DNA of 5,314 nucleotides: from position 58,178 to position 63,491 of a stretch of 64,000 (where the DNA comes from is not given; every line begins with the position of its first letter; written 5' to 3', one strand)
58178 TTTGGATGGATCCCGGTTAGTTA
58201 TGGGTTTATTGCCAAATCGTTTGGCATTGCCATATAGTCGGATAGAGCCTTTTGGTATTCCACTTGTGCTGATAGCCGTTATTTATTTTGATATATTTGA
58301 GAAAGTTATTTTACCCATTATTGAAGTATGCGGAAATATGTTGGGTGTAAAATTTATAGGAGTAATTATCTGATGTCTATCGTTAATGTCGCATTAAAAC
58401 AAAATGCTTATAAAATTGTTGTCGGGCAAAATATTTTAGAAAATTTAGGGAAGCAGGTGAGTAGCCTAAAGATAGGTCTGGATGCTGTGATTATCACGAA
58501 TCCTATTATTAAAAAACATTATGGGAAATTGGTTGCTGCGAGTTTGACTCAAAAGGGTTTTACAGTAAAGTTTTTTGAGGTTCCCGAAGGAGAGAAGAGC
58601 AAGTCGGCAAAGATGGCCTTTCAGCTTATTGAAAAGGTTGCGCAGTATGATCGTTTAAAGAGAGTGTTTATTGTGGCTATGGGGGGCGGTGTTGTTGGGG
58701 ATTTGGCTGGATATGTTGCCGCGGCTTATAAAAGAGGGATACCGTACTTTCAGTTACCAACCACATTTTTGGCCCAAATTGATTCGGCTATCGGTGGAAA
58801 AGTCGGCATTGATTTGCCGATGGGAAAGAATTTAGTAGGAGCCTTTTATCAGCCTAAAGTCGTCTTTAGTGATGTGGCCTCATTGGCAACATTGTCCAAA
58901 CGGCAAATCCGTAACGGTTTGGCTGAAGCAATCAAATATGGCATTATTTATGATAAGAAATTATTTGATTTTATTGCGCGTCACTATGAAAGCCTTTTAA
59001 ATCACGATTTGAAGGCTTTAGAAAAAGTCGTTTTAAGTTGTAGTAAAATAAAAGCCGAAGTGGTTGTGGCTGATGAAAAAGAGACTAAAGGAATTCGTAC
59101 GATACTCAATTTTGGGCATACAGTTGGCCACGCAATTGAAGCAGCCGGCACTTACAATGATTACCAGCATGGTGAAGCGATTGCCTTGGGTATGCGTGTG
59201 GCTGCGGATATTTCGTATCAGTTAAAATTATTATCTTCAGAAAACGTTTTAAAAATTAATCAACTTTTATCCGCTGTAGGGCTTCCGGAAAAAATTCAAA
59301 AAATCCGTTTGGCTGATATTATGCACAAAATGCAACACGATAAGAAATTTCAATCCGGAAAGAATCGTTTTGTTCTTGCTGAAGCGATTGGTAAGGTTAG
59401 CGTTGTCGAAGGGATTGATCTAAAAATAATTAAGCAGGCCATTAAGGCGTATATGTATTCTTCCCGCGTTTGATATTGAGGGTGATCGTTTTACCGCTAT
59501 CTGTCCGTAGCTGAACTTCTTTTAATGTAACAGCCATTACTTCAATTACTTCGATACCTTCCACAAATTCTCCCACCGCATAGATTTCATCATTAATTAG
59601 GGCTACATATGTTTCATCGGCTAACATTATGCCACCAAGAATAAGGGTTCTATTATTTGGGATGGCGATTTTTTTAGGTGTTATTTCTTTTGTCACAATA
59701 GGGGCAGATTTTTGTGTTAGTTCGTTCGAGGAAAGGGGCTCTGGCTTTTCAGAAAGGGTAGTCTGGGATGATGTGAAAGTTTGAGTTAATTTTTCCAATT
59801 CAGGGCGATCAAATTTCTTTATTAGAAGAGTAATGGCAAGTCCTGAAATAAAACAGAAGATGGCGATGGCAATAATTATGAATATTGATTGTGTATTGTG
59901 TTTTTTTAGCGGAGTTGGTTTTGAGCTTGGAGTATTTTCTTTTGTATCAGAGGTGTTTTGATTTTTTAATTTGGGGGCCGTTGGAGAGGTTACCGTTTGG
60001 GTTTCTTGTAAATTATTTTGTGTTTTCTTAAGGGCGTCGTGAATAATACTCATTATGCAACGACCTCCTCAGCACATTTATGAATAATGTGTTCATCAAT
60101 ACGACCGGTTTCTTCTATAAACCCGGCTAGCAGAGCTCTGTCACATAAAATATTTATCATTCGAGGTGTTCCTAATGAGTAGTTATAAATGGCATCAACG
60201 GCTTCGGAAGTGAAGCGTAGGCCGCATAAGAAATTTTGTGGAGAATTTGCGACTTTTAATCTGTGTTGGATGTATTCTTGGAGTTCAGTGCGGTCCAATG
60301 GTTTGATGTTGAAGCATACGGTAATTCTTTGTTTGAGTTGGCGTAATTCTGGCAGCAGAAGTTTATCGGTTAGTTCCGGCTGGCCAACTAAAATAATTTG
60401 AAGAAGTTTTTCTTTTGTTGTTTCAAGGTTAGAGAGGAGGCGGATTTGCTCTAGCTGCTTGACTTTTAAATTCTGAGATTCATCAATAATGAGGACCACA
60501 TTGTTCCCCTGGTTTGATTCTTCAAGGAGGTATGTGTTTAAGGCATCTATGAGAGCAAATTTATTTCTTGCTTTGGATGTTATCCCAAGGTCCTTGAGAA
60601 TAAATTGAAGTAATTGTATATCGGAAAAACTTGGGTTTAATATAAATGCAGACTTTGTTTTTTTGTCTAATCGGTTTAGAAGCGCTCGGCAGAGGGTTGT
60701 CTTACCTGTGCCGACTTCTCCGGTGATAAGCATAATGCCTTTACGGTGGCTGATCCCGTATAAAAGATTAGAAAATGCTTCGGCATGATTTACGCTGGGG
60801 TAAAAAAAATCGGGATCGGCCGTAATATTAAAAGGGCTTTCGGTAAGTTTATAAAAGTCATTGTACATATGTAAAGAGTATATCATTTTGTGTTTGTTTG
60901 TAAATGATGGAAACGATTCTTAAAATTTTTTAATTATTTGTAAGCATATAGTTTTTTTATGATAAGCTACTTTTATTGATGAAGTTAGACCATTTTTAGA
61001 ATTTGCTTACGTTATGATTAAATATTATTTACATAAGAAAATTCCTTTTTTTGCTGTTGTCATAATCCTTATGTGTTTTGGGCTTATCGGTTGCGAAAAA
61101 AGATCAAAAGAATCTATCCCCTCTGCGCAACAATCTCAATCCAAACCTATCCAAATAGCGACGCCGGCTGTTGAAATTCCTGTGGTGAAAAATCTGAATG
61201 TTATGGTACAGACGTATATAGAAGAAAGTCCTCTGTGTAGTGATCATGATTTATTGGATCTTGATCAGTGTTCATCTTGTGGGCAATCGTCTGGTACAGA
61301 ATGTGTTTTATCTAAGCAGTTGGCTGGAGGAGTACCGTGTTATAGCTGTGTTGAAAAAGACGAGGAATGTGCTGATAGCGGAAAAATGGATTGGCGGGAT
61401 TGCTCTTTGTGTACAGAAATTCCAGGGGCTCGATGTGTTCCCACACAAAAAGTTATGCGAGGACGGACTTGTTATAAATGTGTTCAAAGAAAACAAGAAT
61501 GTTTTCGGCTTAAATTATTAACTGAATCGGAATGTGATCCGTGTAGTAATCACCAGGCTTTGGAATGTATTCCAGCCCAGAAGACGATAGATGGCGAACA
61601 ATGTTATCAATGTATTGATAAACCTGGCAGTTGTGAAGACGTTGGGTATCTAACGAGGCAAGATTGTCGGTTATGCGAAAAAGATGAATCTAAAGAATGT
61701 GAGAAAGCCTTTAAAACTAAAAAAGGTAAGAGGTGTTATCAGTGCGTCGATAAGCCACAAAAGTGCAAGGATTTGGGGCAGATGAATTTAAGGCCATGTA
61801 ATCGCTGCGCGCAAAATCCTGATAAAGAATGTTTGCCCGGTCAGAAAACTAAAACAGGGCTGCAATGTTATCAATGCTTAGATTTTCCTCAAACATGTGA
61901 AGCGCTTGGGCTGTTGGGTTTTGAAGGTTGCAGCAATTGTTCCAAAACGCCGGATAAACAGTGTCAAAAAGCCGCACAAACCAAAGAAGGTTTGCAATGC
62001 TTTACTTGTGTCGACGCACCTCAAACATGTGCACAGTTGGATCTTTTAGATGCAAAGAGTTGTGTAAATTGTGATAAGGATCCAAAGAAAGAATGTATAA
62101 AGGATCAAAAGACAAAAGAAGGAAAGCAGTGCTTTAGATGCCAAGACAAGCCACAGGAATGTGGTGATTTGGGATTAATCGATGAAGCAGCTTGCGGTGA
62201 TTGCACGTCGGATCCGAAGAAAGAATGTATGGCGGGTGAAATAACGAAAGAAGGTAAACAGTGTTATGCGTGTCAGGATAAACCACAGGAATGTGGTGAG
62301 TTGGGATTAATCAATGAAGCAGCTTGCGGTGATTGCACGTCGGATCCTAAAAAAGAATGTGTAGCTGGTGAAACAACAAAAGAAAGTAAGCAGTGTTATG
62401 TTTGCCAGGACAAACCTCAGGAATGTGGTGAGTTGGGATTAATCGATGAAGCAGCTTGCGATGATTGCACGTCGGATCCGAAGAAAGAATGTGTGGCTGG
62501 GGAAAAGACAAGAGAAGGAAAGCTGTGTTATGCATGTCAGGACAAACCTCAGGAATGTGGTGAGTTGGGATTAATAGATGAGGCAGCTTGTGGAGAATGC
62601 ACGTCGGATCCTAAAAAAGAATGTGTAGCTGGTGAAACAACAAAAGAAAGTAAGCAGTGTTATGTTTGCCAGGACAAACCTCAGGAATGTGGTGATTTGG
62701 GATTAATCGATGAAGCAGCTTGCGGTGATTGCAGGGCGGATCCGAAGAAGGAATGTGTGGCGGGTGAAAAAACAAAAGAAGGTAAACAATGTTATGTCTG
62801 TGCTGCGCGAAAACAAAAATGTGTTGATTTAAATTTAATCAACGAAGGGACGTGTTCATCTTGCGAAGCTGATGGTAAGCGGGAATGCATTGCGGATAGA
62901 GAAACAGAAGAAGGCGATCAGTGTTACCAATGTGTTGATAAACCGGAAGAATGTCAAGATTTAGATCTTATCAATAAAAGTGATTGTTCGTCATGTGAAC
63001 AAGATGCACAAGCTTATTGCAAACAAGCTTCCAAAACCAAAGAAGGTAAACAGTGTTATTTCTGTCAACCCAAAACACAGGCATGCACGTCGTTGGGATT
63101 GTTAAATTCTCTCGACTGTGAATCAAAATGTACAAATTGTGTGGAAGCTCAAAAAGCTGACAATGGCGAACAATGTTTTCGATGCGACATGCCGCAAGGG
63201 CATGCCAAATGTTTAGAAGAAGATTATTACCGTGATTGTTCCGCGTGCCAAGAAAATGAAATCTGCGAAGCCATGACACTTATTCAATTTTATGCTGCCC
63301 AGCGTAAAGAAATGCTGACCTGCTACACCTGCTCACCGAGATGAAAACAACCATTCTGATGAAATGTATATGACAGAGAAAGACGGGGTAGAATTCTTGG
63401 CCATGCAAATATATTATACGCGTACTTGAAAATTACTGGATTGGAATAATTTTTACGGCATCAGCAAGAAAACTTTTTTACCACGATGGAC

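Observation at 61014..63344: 776-aa lipoprotein composed almost entirely of about 17 tandem 44-residue six-cysteine modules that I cannot place in a known family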

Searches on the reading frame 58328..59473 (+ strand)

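Call 5: search_protein_families(library=pfam, proteins=[window:58328-59473:+], max_evalue=1)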
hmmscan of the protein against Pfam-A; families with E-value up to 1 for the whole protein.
window:58328-59473:+ (381 aa): 4 families
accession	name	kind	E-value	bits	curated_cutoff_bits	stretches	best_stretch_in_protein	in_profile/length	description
PF24621.2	DHQS_C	-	4.3e-44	150.4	27.6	1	197-340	1-143/144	3-dehydroquinate synthase C-terminal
PF01761.26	DHQ_synthase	-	1.2e-40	138.2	24.2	1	84-195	3-114/115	3-dehydroquinate synthase N-terminal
PF13685.12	Fe-ADH_2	-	3.6e-11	43.7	28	1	31-146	1-107/149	Iron-containing alcohol dehydrogenase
PF00465.25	Fe-ADH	-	1.1e-08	35.3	31.3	1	29-146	3-130/168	Iron-containing alcohol dehydrogenase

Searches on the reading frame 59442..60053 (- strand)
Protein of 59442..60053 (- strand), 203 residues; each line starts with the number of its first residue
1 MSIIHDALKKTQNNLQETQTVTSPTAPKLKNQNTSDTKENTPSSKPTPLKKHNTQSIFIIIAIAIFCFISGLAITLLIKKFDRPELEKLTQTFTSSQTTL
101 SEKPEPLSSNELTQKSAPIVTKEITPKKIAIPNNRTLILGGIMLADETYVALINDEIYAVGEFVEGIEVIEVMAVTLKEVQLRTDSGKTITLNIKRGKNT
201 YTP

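Call 5: search_protein_families(library=pfam, proteins=[window:59442-60053:-], max_evalue=1)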
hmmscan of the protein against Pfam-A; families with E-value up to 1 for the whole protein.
window:59442-60053:- (203 aa): 3 families
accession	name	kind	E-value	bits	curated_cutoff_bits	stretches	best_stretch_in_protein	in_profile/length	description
PF02535.28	Zip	-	0.007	16.1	35.1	1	10-75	131-197/323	ZIP Zinc transporter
PF15829.10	DUF4711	-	0.02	15.1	27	1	15-78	152-216/224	Domain of unknown function (DUF4711)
PF09531.15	Ndc1_Nup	-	0.18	10.9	29.8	1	7-116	342-443/607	Nucleoporin protein Ndc1-Nup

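Call 6: search_protein_families(library=ncbifam, proteins=[window:59442-60053:-], max_evalue=1)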
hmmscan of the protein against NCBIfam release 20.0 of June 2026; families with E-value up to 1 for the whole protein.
window:59442-60053:- (203 aa): 2 families
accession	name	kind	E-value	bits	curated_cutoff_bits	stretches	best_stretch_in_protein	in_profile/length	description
NF033483.0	PknB_PASTA_kin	equivalog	0.033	13.2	450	1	15-99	291-377/563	Stk1 family PASTA domain-containing Ser/Thr kinase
NF033885.1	conj_TraP_IncI1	equivalog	0.36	10.5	135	0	6-50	114-158/217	conjugal transfer protein TraP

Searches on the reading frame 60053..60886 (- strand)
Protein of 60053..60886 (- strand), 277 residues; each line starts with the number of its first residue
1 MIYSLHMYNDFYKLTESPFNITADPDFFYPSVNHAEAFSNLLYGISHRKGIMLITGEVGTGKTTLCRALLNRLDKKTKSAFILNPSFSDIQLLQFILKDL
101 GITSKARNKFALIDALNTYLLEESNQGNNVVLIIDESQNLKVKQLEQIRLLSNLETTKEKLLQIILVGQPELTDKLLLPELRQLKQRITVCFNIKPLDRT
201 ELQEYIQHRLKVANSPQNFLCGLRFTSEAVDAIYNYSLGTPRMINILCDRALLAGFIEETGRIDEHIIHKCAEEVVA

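Call 5: search_protein_families(library=pfam, proteins=[window:60053-60886:-], max_evalue=1)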
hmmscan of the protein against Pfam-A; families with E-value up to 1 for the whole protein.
window:60053-60886:- (277 aa): 59 families (the best 25 are shown)
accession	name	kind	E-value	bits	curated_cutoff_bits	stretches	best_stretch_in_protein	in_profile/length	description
PF13401.12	AAA_22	-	3e-28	99.2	27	1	48-176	4-130/130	AAA domain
PF13191.12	AAA_16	-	2.9e-11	44.6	32.6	1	39-162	13-165/167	AAA ATPase domain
PF13245.12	AAA_19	-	5.3e-07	30.3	25.1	1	49-169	11-125/134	AAA domain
PF13604.12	AAA_30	-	1e-06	29.1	27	1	46-170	15-125/191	AAA domain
PF20703.3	nSTAND1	-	1.1e-06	29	27.1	1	38-212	23-202/379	Novel STAND NTPase 1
PF01637.24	ATPase_2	-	7.3e-06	26.4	33.2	1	49-154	20-135/225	ATPase domain predominantly from Archaea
PF09848.15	SLFN-g3_helicase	-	1.1e-05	25.3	24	1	50-145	2-96/354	Schlafen group 3, DNA/RNA helicase domain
PF00437.27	T2SSE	-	2.1e-05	23.8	24.9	1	39-78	132-171/370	Type II/IV secretion system protein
PF13173.12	AAA_14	-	2.9e-05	24.5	27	1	50-142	3-76/129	AAA domain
PF00004.35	AAA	-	4.3e-05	24.4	21.2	1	52-175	1-113/131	ATPase family associated with various cellular activities (AAA)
PF24883.2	NPHP3_N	-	4.4e-05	24.2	24.8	1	47-80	20-53/164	Nephrocystin 3, N-terminal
PF12775.13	AAA_7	-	9e-05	22.5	25.8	1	43-86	27-70/181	P-loop containing dynein motor region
PF02367.23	TsaE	-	0.00011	22.6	26.6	1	34-87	6-56/128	Threonylcarbamoyl adenosine biosynthesis protein TsaE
PF20720.3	nSTAND3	-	0.00011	22.4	27.2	1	47-89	15-56/155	Novel STAND NTPase 3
PF02492.25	cobW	-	0.00021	21.3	20.7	1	52-85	3-36/180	CobW/HypB/UreG, nucleotide-binding domain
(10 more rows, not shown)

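Call 6: search_protein_families(library=ncbifam, proteins=[window:60053-60886:-], max_evalue=1)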
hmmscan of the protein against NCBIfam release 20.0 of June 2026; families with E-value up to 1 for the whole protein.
window:60053-60886:- (277 aa): 69 families (the best 25 are shown)
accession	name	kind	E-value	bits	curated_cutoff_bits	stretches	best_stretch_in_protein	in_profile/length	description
TIGR03015.1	pepcterm_ATPase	hypoth_equivalog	5.9e-86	288.2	324.5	1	7-274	1-265/269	XrtA/PEP-CTERM system-associated ATPase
NF047389.1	ATPase_Sll1717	subfamily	1.6e-05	24.2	75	1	48-161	28-142/454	P-loop ATPase, Sll1717 family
NF041000.1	ATPase_ComGA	equivalog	8.9e-05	21.6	300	1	38-79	117-158/267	competence type IV pilus ATPase ComGA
TIGR03420.1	DnaA_homol_Hda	equivalog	0.00013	21.6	194.8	1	45-86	34-75/226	DnaA regulatory inactivator Hda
TIGR00150.1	T6A_YjeE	equivalog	0.00015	21.6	60.1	1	35-76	8-49/135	tRNA (adenosine(37)-N6)-threonylcarbamoyltransferase complex ATPase subunit type 1 TsaE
TIGR02782.1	TrbB_P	equivalog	0.00016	21.1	304.55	1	37-77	125-164/303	P-type conjugative transfer ATPase TrbB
TIGR02533.1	type_II_gspE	equivalog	0.00043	19.1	630.25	1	39-79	233-273/486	type II secretion system ATPase GspE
NF053861.1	DS8_antiphage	equivalog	0.00049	17.9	790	1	46-173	367-485/994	anti-phage protein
NF000169.2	ABCF_Sal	exception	0.00056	18.7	725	1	52-169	30-149/542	Sal family ABC-F type ribosomal protection protein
TIGR03819.1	heli_sec_ATPase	hypoth_equivalog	0.00059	19.1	373.15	1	36-77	165-206/340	TadA family conjugal transfer-associated ATPase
NF041813.1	Avs2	equivalog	0.00065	17.7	1000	1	50-135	166-247/1317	AVAST type 2 anti-phage system protein Avs2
NF001154.0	PRK00149.3-3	equivalog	0.00086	18.4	410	1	52-169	153-256/462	chromosomal replication initiator protein DnaA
NF004041.0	PRK05541.1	subfamily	0.00089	19.3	127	1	48-113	6-66/176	adenylyl-sulfate kinase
TIGR03877.1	thermo_KaiC_1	hypoth_equivalog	0.00099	18.7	307.25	1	38-143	11-118/238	KaiC domain-containing protein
NF000868.0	PRK00080.1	equivalog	0.0013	17.7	282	1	201-271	176-246/330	Holliday junction branch migration DNA helicase RuvB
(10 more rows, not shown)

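Call 13: find_encoding_contigs(protein=window:60053-60883:-, flank=10000)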
Protein window:60053-60883:- (276 aa): no gene with exactly this product is on record in the collection.

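Call 14: find_encoding_contigs(protein=window:60056-60886:-, flank=10000)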
Protein window:60056-60886:- (277 aa): no gene with exactly this product is on record in the collection.

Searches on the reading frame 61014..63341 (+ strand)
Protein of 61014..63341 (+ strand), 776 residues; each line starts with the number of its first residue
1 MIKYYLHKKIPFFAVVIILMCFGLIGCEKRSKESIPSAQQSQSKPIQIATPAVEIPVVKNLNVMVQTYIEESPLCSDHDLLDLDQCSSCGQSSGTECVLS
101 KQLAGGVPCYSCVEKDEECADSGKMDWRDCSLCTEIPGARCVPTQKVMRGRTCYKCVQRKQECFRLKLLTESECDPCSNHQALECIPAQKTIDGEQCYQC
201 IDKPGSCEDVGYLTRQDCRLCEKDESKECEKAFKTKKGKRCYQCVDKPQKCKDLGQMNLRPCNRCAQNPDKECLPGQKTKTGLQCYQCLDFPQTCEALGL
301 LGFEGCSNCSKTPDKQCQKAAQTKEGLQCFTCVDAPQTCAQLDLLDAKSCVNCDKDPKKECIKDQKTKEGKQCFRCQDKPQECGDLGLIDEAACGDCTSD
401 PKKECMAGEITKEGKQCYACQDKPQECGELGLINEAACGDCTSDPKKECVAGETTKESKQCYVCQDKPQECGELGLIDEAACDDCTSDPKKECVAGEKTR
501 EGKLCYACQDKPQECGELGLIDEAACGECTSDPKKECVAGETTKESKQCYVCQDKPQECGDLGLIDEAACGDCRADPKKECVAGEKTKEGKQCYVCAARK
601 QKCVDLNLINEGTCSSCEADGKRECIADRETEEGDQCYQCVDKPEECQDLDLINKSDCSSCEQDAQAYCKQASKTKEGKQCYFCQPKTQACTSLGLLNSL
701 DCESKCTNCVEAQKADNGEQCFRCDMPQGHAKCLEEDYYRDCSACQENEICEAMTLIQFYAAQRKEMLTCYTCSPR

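Call 5: search_protein_families(library=pfam, proteins=[window:61014-63341:+], max_evalue=1)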
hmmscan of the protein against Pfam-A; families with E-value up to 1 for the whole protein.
window:61014-63341:+ (776 aa): 0 families

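Call 6: search_protein_families(library=ncbifam, proteins=[window:61014-63341:+], max_evalue=1)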
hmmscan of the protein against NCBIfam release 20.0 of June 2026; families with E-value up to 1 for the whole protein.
window:61014-63341:+ (776 aa): 0 families

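Call 10: find_homologous_proteins(query=window:61014-63341:+, max_evalue=0.001)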
Query window:61014-63341:+: 8000 candidates shared short words with the query, none scored E <= 0.001.

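Call 11: search_solved_structures(query=window:61014-63341:+, max_evalue=10, show_alignments=3)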
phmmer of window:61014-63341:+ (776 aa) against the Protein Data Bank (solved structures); distinct sequences matched with E-value up to 10: 0.

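Call 12: find_encoding_contigs(protein=window:61014-63341:+, flank=10000)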
Protein window:61014-63341:+ (776 aa): no gene with exactly this product is on record in the collection.

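Call 68: list_cluster_members(proteins=[window:61014-63341:+, window:59445-60053:-, window:56819-57736:+, window:55888-56472:+])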
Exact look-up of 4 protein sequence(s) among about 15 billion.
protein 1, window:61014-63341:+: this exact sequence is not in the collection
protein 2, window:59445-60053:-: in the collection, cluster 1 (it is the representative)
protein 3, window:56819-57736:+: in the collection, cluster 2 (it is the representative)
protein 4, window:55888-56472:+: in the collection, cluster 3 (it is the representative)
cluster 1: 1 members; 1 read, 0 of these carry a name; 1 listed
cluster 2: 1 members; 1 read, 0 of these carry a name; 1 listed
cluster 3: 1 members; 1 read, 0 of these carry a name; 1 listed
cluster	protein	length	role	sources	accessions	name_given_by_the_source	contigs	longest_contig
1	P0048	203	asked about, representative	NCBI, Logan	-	-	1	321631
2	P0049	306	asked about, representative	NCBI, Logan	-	-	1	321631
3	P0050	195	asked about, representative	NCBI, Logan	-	-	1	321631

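Call 71: list_cluster_members(proteins=[window:61071-63341:+, window:61203-63341:+, window:61386-63341:+])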
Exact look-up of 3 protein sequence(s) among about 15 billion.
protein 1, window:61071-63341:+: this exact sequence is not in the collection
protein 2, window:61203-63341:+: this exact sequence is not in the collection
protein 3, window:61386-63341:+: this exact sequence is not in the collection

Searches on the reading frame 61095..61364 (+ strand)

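Call 84: search_protein_families(library=pfam, proteins=[window:61095-61364:+], max_evalue=10)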
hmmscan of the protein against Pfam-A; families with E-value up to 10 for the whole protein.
seq(90 aa): 1 family
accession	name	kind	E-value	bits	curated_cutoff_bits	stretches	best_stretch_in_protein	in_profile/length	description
PF25813.1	zf_VAL1_N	-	0.28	11.6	27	1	58-89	11-47/50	VAL1-like, N-terminal zinc finger domain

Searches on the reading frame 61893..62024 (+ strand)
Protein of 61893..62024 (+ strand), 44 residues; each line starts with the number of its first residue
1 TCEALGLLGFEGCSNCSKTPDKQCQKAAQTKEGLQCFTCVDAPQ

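Call 57: find_homologous_proteins(query=A5, max_evalue=0.001)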
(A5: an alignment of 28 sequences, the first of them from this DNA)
Query A5 (28 sequences): 4 candidates shared short words with the query, none scored E <= 0.001.

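Call 58: predict_structure(alignment_id=A5)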
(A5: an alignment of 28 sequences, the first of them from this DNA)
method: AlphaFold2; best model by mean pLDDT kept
length: 44 residues; sequences in the alignment: 28
mean_pLDDT: 89.9   pTM: 0.59
mean pLDDT of the five models: 89.9, 89.3, 88.7, 88.5, 88.5
residues with pLDDT >= 90: 26; 70-90: 17; 50-70: 1; < 50: 0
segments of 3 or more residues with pLDDT < 50: none
pLDDT, mean of each block of 10 residues (from residue 1): 90 91 92 92 79
secondary structure, 60 per line:
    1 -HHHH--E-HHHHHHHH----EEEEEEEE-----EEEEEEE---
elements in order: H2-5 H10-17 E22-29 E35-41

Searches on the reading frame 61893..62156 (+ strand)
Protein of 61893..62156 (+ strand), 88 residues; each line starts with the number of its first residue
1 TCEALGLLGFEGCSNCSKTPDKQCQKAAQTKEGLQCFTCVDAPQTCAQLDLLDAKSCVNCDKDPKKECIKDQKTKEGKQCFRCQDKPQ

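Call 84: search_protein_families(library=pfam, proteins=[window:61893-62156:+], max_evalue=10)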
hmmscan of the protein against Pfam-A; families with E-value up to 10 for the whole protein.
seq(88 aa): 1 family
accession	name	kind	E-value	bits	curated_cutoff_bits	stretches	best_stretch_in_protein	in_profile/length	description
PF07327.16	Neuroparsin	-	9.5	7.2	23.5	1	2-39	43-80/103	Neuroparsin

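Call 85: search_protein_families(library=ncbifam, proteins=[window:61893-62156:+], max_evalue=10)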
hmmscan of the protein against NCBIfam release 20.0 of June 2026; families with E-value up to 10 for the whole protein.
seq(88 aa): 1 family
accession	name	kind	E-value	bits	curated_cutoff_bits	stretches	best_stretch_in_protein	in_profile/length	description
NF047592.1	LA_1883_fam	equivalog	4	6.4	400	1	56-78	183-205/499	LIC12015 family putative lipoprotein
